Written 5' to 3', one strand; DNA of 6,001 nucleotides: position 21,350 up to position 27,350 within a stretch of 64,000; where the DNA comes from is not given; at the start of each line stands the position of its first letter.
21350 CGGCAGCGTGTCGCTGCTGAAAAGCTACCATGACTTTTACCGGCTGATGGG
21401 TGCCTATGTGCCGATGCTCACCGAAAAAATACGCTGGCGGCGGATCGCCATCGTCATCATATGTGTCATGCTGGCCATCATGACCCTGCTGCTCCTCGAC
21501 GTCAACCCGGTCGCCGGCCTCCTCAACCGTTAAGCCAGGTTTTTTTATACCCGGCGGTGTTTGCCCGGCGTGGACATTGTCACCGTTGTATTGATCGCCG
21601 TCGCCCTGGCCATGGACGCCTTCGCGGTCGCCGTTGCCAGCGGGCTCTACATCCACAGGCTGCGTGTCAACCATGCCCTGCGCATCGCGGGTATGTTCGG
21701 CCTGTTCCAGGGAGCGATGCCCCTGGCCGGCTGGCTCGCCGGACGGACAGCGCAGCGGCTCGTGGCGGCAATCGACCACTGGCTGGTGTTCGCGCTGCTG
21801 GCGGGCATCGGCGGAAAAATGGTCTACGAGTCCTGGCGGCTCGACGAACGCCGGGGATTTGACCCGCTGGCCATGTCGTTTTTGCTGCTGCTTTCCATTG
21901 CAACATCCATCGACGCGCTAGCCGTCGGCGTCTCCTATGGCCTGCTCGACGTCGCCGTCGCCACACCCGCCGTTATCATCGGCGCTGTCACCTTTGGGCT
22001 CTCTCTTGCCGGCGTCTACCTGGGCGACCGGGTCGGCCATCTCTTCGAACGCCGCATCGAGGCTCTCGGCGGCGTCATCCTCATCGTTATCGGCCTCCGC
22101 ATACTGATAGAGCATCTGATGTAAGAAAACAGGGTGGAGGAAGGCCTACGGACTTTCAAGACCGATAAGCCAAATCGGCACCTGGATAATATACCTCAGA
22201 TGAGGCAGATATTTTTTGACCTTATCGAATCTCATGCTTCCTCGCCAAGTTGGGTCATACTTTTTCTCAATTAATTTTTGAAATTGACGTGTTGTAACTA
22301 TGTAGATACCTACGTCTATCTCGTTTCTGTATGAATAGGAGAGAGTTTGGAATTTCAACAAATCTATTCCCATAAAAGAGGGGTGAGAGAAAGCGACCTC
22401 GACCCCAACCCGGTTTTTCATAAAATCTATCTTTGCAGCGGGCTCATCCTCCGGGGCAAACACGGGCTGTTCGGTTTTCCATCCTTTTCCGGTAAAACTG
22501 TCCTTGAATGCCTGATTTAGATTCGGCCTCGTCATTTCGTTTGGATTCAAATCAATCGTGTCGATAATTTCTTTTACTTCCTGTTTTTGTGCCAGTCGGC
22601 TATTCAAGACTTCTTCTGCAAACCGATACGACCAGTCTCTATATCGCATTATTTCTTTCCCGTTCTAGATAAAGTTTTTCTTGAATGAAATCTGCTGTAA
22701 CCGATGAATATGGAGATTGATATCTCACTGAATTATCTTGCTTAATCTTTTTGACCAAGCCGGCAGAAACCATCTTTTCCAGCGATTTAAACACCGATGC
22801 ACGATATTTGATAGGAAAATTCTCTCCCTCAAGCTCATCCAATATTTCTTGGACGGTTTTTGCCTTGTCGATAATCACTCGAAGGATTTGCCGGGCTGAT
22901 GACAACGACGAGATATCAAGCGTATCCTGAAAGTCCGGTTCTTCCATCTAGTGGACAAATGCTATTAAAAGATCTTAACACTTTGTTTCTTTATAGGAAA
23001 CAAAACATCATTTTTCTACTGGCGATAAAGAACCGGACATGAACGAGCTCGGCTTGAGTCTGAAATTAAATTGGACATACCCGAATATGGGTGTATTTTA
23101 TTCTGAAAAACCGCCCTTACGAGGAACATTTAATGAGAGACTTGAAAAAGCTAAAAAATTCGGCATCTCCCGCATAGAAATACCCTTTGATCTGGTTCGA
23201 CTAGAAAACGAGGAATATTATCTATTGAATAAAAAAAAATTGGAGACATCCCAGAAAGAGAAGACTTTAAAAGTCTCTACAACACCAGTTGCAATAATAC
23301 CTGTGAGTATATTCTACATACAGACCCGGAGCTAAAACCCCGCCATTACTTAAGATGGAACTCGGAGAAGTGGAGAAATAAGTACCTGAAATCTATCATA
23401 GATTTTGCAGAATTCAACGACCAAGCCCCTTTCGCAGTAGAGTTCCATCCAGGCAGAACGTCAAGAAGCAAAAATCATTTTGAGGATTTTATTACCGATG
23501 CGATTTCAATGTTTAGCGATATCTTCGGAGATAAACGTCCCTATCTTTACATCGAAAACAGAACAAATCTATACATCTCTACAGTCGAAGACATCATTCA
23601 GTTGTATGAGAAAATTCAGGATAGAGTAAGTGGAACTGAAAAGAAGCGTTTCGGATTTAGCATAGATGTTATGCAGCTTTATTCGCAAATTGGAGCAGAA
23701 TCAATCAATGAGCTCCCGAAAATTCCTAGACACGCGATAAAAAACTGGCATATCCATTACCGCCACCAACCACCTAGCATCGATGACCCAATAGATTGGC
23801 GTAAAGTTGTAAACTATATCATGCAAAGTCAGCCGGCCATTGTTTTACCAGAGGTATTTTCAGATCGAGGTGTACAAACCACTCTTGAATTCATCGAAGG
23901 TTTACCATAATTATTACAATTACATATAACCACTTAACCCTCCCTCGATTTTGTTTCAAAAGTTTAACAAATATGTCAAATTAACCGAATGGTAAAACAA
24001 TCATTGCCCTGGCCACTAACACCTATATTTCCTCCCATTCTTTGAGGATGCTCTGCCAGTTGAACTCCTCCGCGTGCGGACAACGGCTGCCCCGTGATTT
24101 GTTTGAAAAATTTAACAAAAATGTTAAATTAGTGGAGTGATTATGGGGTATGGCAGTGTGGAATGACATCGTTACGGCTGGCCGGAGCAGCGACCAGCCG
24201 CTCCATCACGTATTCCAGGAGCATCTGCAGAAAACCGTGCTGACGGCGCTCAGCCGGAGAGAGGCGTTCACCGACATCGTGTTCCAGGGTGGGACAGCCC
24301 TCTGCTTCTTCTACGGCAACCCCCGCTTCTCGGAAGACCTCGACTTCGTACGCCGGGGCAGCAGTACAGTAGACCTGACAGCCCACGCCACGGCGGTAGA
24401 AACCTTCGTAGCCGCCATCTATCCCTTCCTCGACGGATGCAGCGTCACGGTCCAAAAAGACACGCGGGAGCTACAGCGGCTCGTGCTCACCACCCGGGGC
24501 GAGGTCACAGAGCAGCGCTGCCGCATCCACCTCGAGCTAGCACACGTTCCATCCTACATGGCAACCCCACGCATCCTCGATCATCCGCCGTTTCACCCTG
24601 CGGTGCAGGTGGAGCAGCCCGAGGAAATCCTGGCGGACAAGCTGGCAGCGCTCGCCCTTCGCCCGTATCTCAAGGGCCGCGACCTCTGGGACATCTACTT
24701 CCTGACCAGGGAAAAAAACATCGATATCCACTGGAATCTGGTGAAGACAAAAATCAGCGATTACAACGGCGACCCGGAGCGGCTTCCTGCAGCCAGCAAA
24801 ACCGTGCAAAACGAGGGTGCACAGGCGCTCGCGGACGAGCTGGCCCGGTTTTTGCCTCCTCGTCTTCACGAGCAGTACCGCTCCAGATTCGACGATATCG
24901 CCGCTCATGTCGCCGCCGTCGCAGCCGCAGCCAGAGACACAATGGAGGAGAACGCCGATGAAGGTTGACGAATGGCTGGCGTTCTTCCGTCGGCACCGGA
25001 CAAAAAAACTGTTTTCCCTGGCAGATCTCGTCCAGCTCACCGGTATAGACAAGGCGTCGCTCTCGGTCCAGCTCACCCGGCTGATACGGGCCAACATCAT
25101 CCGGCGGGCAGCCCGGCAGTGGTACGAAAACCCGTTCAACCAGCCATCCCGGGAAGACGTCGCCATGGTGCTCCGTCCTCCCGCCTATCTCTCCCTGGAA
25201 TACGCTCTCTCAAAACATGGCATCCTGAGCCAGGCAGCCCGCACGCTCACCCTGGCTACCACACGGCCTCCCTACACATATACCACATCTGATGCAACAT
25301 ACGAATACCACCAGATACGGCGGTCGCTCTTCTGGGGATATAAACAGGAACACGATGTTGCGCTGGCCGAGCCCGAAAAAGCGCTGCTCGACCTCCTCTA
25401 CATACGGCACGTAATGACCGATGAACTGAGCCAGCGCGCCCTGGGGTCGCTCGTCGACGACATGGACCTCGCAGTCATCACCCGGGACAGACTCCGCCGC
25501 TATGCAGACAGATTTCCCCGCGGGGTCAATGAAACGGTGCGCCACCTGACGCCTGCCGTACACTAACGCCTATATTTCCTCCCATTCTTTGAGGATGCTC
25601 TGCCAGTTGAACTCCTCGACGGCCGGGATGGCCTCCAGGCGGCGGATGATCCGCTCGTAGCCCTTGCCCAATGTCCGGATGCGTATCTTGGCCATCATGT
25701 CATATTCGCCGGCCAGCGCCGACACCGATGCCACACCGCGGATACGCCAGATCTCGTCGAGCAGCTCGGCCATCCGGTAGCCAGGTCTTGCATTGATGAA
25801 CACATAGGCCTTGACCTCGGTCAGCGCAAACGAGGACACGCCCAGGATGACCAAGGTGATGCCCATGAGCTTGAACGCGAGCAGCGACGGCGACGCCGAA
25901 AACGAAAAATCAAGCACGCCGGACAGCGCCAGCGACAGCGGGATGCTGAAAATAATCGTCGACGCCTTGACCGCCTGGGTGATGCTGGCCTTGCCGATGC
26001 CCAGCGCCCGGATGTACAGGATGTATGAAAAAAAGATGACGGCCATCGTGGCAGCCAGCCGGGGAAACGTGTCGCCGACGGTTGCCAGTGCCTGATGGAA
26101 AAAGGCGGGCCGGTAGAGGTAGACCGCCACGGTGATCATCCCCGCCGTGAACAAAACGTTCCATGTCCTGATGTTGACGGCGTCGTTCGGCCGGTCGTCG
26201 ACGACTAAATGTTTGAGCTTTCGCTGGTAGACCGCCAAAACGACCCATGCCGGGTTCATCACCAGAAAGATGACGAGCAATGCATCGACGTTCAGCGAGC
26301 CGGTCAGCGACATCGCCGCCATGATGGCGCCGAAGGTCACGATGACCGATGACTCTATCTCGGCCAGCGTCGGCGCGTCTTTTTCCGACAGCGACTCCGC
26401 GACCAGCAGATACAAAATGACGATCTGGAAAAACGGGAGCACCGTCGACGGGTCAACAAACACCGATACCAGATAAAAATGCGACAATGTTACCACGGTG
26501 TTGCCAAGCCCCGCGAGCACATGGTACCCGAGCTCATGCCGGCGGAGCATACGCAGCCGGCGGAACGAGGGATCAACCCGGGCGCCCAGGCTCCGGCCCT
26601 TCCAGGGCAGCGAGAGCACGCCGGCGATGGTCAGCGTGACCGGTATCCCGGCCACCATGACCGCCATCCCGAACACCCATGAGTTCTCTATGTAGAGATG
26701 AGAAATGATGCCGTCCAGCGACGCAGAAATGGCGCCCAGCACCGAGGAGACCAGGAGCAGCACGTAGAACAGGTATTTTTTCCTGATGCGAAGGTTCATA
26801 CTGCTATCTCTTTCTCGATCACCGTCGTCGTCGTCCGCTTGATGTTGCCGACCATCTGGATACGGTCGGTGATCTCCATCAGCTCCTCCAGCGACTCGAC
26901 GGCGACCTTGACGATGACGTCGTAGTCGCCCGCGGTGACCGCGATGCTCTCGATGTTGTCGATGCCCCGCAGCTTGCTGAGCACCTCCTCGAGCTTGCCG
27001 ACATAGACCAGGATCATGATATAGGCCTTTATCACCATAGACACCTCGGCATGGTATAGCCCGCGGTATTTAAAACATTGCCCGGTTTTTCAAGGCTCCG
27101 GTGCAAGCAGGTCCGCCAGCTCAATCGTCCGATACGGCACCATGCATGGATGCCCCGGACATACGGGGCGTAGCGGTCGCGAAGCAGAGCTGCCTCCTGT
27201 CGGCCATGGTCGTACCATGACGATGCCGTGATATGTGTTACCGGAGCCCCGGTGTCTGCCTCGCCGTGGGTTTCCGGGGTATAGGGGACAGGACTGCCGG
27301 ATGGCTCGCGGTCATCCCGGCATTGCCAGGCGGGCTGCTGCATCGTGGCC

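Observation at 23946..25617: AbiE-like toxin-antitoxin pair inserted with a 57-bp duplication of the host gene's 3' end; nested second repeat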

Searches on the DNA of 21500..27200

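Call 63: search_rna_families(source=window, start=21500, end=27200, threshold=evalue, max_evalue=1)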
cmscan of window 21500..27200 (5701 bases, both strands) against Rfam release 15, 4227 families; matches with E-value up to 1: 0.
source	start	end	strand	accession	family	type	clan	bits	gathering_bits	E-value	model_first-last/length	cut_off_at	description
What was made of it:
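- Tried and rejected: Rfam found no RNA family in 21500-27200 (call 63).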
